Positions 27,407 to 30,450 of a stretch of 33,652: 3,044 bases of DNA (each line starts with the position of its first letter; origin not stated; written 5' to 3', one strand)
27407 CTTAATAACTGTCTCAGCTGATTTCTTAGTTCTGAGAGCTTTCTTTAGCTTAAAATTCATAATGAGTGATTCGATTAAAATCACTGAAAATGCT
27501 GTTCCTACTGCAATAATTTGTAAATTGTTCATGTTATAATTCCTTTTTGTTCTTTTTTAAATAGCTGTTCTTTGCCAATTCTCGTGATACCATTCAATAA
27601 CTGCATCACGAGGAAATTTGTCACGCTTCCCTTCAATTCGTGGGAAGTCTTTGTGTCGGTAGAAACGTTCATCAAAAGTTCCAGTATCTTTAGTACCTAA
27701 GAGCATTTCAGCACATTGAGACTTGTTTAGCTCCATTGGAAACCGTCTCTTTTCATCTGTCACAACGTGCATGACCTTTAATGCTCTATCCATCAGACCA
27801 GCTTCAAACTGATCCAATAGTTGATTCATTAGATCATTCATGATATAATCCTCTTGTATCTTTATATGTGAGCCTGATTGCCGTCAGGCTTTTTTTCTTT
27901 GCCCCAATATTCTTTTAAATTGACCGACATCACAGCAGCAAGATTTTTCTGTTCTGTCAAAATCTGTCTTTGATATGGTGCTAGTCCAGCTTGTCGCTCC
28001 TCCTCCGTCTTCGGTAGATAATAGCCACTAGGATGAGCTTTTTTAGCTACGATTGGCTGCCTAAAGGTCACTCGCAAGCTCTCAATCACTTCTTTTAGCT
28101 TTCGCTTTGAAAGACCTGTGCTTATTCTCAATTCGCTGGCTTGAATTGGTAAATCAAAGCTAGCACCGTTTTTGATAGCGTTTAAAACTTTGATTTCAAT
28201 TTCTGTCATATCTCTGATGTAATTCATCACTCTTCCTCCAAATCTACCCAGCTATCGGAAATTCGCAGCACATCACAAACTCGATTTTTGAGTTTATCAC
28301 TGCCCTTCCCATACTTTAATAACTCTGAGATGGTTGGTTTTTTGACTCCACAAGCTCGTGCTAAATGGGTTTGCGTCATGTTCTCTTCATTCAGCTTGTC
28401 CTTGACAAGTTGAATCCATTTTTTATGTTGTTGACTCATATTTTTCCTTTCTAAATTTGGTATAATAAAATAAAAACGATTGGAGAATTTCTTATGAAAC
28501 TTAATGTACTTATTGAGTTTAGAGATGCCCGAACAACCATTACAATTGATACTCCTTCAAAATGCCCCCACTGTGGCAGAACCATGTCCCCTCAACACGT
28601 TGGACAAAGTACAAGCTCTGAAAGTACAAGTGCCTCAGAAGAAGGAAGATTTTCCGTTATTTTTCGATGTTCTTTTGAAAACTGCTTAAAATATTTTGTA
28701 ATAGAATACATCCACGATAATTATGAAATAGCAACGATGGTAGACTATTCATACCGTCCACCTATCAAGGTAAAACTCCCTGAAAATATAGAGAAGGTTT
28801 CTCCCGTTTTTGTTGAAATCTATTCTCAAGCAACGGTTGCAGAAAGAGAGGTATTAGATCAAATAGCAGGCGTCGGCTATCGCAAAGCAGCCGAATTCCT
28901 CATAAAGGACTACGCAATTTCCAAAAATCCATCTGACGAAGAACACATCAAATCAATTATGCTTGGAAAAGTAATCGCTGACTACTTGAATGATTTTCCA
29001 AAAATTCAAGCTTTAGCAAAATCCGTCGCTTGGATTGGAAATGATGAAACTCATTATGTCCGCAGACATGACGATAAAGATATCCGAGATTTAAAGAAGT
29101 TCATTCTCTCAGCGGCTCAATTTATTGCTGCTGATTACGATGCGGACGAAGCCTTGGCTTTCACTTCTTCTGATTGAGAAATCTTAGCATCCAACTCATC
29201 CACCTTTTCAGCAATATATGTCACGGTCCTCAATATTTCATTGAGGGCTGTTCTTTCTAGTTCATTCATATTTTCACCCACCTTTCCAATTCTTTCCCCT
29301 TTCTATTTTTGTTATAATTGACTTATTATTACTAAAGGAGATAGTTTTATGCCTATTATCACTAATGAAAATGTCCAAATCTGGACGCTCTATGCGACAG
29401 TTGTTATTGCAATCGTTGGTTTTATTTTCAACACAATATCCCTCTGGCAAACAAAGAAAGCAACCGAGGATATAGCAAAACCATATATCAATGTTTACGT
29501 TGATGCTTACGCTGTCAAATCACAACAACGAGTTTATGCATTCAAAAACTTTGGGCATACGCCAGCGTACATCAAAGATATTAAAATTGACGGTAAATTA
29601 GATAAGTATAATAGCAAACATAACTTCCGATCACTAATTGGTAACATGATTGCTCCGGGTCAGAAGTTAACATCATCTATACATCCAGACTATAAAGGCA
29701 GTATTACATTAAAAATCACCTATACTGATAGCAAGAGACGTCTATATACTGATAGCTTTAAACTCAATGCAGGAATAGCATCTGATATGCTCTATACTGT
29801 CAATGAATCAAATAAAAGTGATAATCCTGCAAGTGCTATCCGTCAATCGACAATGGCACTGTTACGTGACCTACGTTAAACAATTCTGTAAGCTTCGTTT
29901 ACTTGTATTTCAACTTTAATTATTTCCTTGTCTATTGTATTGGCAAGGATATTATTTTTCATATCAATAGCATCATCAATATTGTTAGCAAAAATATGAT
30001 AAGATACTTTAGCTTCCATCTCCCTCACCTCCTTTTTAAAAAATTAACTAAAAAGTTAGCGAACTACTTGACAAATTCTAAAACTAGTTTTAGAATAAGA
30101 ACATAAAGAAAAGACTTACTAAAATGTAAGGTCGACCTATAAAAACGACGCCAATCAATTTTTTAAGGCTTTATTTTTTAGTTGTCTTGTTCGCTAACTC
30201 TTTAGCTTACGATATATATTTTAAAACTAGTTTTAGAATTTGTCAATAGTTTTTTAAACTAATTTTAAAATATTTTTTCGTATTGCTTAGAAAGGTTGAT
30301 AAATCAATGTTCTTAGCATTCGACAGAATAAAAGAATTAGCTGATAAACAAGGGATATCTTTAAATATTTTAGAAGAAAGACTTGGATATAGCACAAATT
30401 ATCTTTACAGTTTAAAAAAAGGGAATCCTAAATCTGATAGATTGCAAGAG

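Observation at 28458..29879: Two self-promoted plus-strand genes (Zn-ribbon/DUF4145-like, and a membrane-anchored protein) embedded antisense in the early lytic operon: candidate two-gene defence/exclusion cassette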

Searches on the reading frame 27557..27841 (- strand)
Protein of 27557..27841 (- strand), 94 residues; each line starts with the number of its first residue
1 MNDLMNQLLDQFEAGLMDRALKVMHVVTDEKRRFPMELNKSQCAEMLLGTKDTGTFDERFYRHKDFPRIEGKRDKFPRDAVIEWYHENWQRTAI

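Call 3: search_protein_families(library=pfam, proteins=[window:27557-27841:-], max_evalue=0.1)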
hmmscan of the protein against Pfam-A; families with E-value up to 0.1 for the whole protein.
window:27557-27841:- (94 aa): 0 families

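Call 4: search_protein_families(library=phrogs, proteins=[window:27557-27841:-], max_evalue=0.01)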
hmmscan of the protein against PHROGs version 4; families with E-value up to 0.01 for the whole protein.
window:27557-27841:- (94 aa): 1 family
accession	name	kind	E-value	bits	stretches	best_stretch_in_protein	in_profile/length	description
phrog_668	-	DNA, RNA and nucleotide metabolism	2.3e-28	100.1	1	1-92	28-117/181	HTH DNA binding protein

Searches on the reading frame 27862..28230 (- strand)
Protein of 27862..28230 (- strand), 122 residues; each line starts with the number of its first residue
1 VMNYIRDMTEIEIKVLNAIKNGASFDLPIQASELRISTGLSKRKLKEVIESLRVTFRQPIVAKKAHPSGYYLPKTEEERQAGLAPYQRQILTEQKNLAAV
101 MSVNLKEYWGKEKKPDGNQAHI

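Call 3: search_protein_families(library=pfam, proteins=[window:27862-28230:-], max_evalue=0.1)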
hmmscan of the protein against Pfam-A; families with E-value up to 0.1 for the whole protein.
window:27862-28230:- (122 aa): 0 families

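Call 4: search_protein_families(library=phrogs, proteins=[window:27862-28230:-], max_evalue=0.01)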
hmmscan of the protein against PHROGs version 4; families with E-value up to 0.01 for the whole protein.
window:27862-28230:- (122 aa): 1 family
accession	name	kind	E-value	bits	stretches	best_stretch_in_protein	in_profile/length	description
phrog_2113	-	unknown function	7.1e-35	120.3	1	4-114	3-113/113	-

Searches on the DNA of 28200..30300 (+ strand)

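Call 6: search_dna_similar(query=window:28200-30300:+, collection=phages, mode=near, max_rows=30)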
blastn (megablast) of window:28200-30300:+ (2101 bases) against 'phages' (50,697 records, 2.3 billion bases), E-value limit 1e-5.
Records with a match: 76; places in all: 76; records where one place covers at least 80% of the query: 0.
Best place of each record, by identity: 95-99% 1; 90-95% 23; 80-90% 43; 60-80% 9.
By first word of the organism name: Streptococcus 76.
By host as written in the record: Streptococcus iniae Si1 2; Streptococcus pneumoniae 10B00617 2; Streptococcus dysgalactiae subsp. equisimilis NS3396 2; Streptococcus pneumoniae isolate 9908+13028 2; Streptococcus pneumoniae isolate K13-810 2; Streptococcus pneumoniae 08B06220 2; Streptococcus pneumoniae 08B08535 2; Streptococcus pneumoniae 08B01757 2; and 59 more.
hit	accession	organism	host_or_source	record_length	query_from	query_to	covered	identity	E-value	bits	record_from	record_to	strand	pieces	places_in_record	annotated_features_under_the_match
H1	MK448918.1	Streptococcus phage Javan366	Streptococcus oralis SK313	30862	77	2101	57%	76.1%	4e-100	596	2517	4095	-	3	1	hypothetical protein (x4)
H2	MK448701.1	Streptococcus phage Javan197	Streptococcus equi Sz105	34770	259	1072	39%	73.7%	7e-78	298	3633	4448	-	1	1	hypothetical protein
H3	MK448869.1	Streptococcus phage Javan190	Streptococcus equi ERR066392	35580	259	1072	39%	73.7%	7e-78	298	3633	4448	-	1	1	hypothetical protein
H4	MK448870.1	Streptococcus phage Javan192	Streptococcus equi ERR066396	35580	259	1072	39%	73.7%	7e-78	298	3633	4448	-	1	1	hypothetical protein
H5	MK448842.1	Streptococcus phage Javan110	Streptococcus constellatus KCOM_1650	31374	26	2101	25%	90.8%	2e-93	687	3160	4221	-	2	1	hypothetical protein (x3)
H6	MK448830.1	Streptococcus phage Javan73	Streptococcus anginosus J4211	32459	26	2101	25%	86.1%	2e-83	557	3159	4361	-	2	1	hypothetical protein (x3)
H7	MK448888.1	Streptococcus phage Javan26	Streptococcus agalactiae CH-1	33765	85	2096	21%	84.0%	1e-74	430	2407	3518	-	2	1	hypothetical protein (x3)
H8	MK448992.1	Streptococcus phage Javan6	Streptococcus agalactiae 2603V_R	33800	85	2096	21%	84.0%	1e-74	430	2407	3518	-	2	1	hypothetical protein (x3)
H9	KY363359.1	Streptococcus phage Str03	Streptococcus pyogenes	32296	99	2096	21%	85.1%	1e-74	443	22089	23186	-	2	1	hypothetical protein (x2) | transcriptional regulator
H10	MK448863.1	Streptococcus phage Javan18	Streptococcus agalactiae CCUG_17336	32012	99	2096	21%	85.1%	1e-74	443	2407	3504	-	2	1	hypothetical protein (x3)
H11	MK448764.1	Streptococcus phage Javan457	Streptococcus pyogenes ERR111888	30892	94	2101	21%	82.0%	5e-69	368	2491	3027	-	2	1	hypothetical protein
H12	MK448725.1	Streptococcus phage Javan275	Streptococcus iniae Si1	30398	99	2099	21%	82.2%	1e-55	367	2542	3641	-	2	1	hypothetical protein (x3)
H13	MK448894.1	Streptococcus phage Javan272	Streptococcus iniae SF1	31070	99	2099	21%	82.2%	1e-55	367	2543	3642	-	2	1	hypothetical protein (x3)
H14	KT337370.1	Streptococcus phage phiARI0923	Streptococcus pneumoniae 10B00617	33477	1016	2101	15%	82.2%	4e-45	271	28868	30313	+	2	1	hypothetical protein (x2)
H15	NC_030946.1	Streptococcus phage phiARI0923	Streptococcus pneumoniae 10B00617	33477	1016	2101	15%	82.2%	4e-45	271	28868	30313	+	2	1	hypothetical protein | transcriptional repressor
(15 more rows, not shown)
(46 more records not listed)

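Call 46: get_annotated_region(hit=H5, flank=1500)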
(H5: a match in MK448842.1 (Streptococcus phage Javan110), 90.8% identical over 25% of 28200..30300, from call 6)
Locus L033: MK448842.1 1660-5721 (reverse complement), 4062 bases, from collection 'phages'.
description: Streptococcus phage Javan110, complete genome.
organism: Streptococcus phage Javan110 (NCBI taxid 2547981)
taxonomy: Viruses; Duplodnaviria; Heunggongvirae; Uroviricota; Caudoviricetes
host: Streptococcus constellatus KCOM_1650; source: -; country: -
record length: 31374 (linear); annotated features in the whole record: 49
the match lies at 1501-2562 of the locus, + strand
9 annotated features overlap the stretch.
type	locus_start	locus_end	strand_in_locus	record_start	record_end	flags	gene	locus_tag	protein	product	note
CDS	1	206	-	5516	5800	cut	-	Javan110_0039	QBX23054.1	hypothetical protein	-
CDS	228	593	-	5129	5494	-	-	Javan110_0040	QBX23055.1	hypothetical protein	-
CDS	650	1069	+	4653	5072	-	-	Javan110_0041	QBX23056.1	hypothetical protein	-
CDS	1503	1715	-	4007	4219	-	-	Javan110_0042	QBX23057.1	hypothetical protein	-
CDS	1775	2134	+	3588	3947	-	-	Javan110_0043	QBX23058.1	hypothetical protein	-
CDS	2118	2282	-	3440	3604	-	-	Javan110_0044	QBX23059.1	hypothetical protein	-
CDS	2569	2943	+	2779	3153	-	-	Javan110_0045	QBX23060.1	Cro/CI family transcriptional regulator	-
CDS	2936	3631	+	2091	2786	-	-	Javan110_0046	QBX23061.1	hypothetical protein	-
CDS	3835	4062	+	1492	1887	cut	-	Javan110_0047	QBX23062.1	hypothetical protein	-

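Call 47: get_annotated_region(hit=H11, flank=1500)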
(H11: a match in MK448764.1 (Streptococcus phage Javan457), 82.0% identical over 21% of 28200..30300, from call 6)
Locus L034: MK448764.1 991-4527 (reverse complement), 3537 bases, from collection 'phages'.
description: Streptococcus phage Javan457, complete genome.
organism: Streptococcus phage Javan457 (NCBI taxid 2548180)
taxonomy: Viruses; Duplodnaviria; Heunggongvirae; Uroviricota; Caudoviricetes
host: Streptococcus pyogenes ERR111888; source: -; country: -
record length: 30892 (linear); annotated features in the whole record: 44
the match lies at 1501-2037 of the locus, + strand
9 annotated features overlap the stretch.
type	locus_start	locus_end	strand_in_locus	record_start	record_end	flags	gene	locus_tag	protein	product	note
CDS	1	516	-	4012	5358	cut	-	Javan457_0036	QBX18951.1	replicative DNA helicase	Replicative DNA helicase [SA14-24]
CDS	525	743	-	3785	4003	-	-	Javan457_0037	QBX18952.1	hypothetical protein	-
CDS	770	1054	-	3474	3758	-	-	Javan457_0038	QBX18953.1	hypothetical protein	-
CDS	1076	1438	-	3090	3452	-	-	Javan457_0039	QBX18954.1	hypothetical protein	-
CDS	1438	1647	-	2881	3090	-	-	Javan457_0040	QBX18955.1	hypothetical protein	-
CDS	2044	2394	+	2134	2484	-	-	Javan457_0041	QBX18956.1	Cro/CI family transcriptional regulator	-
CDS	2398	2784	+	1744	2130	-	-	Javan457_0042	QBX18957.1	hypothetical protein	-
CDS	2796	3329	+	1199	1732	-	-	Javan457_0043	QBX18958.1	putative lipoprotein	-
CDS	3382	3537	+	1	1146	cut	-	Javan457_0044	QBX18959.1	integrase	-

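Call 48: get_annotated_region(hit=H7, flank=1500)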
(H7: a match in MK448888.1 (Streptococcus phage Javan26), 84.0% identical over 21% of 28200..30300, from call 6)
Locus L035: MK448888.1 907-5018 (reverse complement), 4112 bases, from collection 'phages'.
description: Streptococcus phage Javan26, complete genome.
organism: Streptococcus phage Javan26 (NCBI taxid 2548077)
taxonomy: Viruses; Duplodnaviria; Heunggongvirae; Uroviricota; Caudoviricetes
host: Streptococcus agalactiae CH-1; source: -; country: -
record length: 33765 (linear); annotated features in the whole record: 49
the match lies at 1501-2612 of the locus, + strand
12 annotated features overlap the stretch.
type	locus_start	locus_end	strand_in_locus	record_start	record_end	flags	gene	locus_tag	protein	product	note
CDS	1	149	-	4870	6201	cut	-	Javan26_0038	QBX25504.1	replicative DNA helicase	Replicative DNA helicase [SA14-24]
CDS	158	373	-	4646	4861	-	-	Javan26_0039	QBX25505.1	hypothetical protein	-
CDS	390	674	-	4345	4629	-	-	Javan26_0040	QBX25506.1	hypothetical protein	-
CDS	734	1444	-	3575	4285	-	-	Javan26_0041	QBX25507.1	antirepressor protein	-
CDS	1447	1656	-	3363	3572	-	-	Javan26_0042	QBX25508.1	hypothetical protein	-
CDS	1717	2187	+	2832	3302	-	-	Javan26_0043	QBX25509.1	hypothetical protein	-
CDS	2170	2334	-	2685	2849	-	-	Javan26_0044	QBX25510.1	hypothetical protein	-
CDS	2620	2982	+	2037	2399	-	-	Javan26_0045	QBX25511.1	Cro/CI family transcriptional regulator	-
CDS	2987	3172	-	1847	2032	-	-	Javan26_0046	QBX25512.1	hypothetical protein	-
CDS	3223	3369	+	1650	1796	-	-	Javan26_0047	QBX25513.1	hypothetical protein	-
CDS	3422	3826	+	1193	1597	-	-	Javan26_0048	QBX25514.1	terminase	-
CDS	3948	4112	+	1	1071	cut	-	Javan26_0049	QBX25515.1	integrase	-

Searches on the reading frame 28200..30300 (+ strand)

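Call 62: search_protein_families(library=pfam, proteins=[L033:1775-2131:+, L035:1717-2184:+], max_evalue=0.01)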
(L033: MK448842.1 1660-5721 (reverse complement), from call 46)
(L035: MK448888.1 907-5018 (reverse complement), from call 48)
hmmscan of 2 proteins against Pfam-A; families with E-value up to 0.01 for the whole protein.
L033:1775-2131:+ (119 aa): 0 families

L035:1717-2184:+ (156 aa): 0 families

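Call 63: search_protein_families(library=padloc, proteins=[L033:1775-2131:+, L035:1717-2184:+], max_evalue=0.01)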
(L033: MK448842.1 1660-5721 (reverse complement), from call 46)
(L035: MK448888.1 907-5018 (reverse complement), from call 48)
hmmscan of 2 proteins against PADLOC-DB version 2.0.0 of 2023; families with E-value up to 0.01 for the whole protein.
L033:1775-2131:+ (119 aa): 0 families

L035:1717-2184:+ (156 aa): 0 families

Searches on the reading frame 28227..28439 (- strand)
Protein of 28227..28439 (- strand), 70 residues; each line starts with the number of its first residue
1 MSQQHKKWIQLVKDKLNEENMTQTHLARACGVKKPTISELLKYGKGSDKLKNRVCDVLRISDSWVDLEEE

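Call 3: search_protein_families(library=pfam, proteins=[window:28227-28439:-], max_evalue=0.1)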
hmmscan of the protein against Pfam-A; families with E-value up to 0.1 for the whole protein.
window:28227-28439:- (70 aa): 11 families
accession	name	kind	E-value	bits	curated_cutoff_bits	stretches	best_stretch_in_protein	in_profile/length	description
PF01381.28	HTH_3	-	0.00027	21.4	23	1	13-41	2-30/55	Helix-turn-helix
PF13744.12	HTH_37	-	0.00051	20.2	27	1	7-43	18-54/80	Helix-turn-helix domain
PF13443.12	HTH_26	-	0.00084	20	22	1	16-42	6-32/63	Cro/C1-type HTH DNA-binding domain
PF12802.13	MarR_2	-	0.0013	19.3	27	1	18-42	18-42/61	MarR family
PF13384.12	HTH_23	-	0.0028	17.9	24.6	0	17-43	16-40/50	Homeodomain-like domain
PF17762.8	HTH_ParB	-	0.015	15.9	22.6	1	15-51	15-51/102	ParB HTH domain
PF13545.12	HTH_Crp_2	-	0.044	14.2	27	1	20-42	22-44/70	Crp-like helix-turn-helix domain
PF13560.12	HTH_31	-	0.046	14.5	27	0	20-42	14-36/64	Helix-turn-helix domain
PF01047.28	MarR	-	0.046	14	24.6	1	17-42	14-39/59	MarR family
PF04545.22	Sigma70_r4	-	0.081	12.9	24.1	0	2-44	6-44/50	Sigma-70, region 4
PF13730.12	HTH_36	-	0.084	13.1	25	0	18-42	20-47/55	Helix-turn-helix domain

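Call 4: search_protein_families(library=phrogs, proteins=[window:28227-28439:-], max_evalue=0.01)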
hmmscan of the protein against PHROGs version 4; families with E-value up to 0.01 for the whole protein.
window:28227-28439:- (70 aa): 14 families
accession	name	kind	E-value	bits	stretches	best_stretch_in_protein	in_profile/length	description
phrog_1468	-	transcription regulation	2.1e-16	60.3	1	1-64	1-64/67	transcriptional repressor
phrog_3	-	transcription regulation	2.1e-06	28.8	1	1-67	82-145/430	transcriptional repressor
phrog_8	-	transcription regulation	3.4e-06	27.7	1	11-68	165-218/346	transcriptional regulator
phrog_2339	-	DNA, RNA and nucleotide metabolism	9.2e-06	26.6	1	12-45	30-63/98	HTH DNA binding protein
phrog_4779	-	transcription regulation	1.2e-05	26.7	1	12-60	7-55/98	transcriptional regulator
phrog_1373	-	transcription regulation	1.4e-05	26.2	1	10-47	66-102/166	transcriptional regulator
phrog_296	-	integration and excision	7.6e-05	22.6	1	3-53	223-275/626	DNA transposition protein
phrog_7241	-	transcription regulation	0.00034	21.7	1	17-61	71-116/122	transcriptional regulator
phrog_9425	-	transcription regulation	0.00059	20.5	1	1-41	1-41/72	transcriptional repressor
phrog_2119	-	unknown function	0.00084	20.4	1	2-58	10-66/119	-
phrog_6831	-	transcription regulation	0.0009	20.2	1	8-42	4-40/68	transcriptional regulator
phrog_1337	-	DNA, RNA and nucleotide metabolism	0.0016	18.8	1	4-60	11-67/316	DNA binding protein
phrog_2538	-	head and packaging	0.0055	17.8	1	2-54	4-52/129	terminase small subunit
phrog_1728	-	transcription regulation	0.0095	15.9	1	6-45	2-40/380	transcriptional regulator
